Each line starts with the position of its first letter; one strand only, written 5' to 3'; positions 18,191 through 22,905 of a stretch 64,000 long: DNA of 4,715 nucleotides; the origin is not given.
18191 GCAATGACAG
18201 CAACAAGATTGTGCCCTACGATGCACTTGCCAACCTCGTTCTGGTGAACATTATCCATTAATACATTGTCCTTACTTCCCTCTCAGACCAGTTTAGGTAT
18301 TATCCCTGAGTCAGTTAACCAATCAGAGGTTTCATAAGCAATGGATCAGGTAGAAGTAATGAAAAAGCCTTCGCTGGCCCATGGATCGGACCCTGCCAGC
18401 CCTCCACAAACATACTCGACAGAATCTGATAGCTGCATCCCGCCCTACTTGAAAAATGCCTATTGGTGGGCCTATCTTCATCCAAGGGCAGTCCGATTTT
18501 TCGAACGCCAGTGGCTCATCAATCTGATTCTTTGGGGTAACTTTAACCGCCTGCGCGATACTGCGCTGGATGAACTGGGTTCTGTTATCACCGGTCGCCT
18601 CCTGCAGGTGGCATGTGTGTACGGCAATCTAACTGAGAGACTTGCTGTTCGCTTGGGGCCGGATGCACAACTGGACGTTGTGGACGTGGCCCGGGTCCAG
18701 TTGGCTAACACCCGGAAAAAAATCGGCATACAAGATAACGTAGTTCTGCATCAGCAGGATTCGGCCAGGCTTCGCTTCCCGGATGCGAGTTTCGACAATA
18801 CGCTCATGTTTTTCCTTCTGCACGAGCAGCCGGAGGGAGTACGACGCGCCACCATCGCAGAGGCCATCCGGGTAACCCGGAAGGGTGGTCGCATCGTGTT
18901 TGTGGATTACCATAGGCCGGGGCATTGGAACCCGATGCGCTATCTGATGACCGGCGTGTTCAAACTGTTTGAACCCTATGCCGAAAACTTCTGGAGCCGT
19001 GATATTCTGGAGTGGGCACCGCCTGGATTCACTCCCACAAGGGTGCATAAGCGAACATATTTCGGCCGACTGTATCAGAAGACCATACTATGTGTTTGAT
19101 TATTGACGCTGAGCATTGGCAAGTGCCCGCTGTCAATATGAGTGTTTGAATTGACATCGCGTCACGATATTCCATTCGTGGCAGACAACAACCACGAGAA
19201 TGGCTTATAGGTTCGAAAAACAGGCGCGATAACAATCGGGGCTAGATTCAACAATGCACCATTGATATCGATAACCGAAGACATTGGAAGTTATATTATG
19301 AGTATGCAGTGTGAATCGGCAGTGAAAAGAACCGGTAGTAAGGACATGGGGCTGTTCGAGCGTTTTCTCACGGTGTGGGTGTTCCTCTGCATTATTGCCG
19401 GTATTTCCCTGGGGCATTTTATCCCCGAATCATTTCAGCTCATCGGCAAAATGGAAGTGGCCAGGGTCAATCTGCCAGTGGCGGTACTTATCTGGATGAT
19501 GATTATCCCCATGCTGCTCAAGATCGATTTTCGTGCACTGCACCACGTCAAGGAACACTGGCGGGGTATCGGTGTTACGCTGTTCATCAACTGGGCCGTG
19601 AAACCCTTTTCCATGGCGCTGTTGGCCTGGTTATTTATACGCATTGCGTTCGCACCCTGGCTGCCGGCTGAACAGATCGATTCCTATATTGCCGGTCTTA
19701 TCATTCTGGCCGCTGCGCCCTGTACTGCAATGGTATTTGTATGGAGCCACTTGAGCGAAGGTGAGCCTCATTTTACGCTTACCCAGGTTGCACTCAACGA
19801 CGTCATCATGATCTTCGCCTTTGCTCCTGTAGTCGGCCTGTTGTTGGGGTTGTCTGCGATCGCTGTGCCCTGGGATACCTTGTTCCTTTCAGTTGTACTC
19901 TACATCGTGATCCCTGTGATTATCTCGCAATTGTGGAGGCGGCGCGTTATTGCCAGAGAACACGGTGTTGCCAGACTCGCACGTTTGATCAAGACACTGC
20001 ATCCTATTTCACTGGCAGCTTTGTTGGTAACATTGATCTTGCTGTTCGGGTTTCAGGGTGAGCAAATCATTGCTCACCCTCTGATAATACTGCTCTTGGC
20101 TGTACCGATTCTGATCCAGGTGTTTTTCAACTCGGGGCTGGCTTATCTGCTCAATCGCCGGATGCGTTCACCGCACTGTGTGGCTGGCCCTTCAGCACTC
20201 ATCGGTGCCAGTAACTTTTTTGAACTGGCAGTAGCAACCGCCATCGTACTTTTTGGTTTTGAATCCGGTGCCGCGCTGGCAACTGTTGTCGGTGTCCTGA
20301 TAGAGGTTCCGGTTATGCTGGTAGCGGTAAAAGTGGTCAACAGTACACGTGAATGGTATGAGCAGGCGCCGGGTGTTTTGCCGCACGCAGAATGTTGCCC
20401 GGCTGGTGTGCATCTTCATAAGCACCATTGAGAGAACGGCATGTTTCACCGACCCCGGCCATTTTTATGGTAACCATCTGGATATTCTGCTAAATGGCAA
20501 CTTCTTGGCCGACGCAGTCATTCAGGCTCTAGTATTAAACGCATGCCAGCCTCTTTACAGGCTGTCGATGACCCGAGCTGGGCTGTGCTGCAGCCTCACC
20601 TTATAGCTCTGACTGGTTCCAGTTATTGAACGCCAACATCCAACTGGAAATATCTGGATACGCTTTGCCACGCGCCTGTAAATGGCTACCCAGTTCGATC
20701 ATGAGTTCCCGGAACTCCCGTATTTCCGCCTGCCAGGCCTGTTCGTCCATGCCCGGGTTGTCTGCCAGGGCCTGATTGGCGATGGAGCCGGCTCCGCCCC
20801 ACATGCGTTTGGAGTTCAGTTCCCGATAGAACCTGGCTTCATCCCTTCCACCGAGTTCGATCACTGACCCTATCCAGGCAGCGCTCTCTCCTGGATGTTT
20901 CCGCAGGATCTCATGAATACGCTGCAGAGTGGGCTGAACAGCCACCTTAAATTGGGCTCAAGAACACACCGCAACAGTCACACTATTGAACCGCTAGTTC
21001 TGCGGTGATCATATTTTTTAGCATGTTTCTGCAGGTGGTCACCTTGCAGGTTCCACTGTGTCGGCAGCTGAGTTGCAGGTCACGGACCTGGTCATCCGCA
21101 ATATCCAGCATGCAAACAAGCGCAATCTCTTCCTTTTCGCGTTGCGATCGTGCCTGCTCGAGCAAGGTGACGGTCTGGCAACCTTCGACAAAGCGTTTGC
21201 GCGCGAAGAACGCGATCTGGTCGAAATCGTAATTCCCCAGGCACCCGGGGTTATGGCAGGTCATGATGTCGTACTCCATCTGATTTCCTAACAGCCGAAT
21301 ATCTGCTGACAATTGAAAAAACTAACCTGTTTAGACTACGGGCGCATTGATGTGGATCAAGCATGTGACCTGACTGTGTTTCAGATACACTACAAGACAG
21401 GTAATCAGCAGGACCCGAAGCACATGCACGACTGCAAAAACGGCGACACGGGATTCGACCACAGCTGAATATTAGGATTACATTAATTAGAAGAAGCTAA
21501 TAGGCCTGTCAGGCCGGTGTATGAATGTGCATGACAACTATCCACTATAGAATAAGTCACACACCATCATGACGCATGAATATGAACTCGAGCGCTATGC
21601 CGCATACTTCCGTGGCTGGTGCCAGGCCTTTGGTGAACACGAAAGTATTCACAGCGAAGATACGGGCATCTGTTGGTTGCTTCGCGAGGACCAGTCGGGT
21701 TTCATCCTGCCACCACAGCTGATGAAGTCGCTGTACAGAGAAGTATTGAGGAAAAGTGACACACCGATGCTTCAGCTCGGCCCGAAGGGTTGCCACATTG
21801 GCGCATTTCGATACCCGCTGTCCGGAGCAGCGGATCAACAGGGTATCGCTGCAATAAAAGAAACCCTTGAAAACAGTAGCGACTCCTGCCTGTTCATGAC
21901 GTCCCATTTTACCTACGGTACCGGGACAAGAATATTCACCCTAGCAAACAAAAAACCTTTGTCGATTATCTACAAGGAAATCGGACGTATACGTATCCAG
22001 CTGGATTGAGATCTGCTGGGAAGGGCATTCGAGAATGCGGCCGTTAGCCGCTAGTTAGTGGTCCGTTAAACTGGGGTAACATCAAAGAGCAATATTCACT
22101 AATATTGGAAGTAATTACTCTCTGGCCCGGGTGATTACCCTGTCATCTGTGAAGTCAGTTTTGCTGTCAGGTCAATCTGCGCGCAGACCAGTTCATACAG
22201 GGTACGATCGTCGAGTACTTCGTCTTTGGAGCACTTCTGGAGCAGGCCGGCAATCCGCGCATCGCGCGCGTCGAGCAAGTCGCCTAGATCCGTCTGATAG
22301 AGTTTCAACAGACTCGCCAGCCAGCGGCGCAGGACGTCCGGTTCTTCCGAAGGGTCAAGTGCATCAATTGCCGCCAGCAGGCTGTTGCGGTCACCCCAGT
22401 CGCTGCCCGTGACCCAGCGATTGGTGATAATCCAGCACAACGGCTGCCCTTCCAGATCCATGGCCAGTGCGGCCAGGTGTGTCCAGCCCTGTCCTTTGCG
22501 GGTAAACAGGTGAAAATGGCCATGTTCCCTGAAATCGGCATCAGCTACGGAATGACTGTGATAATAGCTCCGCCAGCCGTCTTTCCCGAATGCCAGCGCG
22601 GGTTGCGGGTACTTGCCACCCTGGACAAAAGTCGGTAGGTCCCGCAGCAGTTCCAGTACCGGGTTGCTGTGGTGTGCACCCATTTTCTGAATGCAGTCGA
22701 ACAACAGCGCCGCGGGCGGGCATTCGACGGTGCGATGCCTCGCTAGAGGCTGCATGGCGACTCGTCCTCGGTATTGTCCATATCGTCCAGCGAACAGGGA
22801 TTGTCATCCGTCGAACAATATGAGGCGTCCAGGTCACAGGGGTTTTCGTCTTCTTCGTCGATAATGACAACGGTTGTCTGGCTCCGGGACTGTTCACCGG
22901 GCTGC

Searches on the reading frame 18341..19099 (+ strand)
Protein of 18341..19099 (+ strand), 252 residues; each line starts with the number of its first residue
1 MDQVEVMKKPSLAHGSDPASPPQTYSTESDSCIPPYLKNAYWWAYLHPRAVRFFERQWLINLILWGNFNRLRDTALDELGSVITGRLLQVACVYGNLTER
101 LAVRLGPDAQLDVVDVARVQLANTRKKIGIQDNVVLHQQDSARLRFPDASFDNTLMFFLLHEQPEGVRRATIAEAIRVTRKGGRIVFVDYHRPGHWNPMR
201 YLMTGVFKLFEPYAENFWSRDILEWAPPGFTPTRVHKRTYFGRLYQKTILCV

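Call 76: search_protein_families(library=pfam, proteins=[window:18341-19099:+], max_evalue=0.001)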
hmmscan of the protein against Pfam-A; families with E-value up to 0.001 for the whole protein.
window:18341-19099:+ (252 aa): 6 families
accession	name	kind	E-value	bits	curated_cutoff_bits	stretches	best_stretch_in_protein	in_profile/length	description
PF13649.12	Methyltransf_25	-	2.4e-13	51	27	1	88-183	2-97/97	Methyltransferase domain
PF08241.18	Methyltransf_11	-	1e-10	42.5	21.2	1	88-187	1-95/95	Methyltransferase domain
PF01209.24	Ubie_methyltran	-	2.2e-07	30.9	20.1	1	77-193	41-157/233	ubiE/COQ5 methyltransferase family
PF13847.12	Methyltransf_31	-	3.2e-06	27.3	27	1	86-191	6-113/145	Methyltransferase domain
PF08242.18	Methyltransf_12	-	5.2e-06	27.5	30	1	88-185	1-98/98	Methyltransferase domain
PF05401.17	NodS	-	0.00011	22.5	24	1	84-187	44-144/201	Nodulation protein S (NodS)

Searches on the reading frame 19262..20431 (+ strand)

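Call 76: search_protein_families(library=pfam, proteins=[window:19262-20431:+], max_evalue=0.001)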
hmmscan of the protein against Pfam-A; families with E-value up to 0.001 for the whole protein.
window:19262-20431:+ (389 aa): 1 family
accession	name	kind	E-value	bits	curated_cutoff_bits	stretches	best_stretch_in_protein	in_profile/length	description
PF01758.21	SBF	-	3.3e-31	108.9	24.3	1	75-271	2-190/191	Sodium Bile acid symporter family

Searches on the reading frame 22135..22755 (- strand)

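Call 76: search_protein_families(library=pfam, proteins=[window:22135-22755:-], max_evalue=0.001)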
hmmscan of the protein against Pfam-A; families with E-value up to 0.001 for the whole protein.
window:22135-22755:- (206 aa): 1 family
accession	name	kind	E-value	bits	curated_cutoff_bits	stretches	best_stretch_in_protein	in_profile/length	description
PF22308.1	DUF6969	-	4.3e-35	121.6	27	1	18-189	7-196/201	Domain of unknown function (DUF6969)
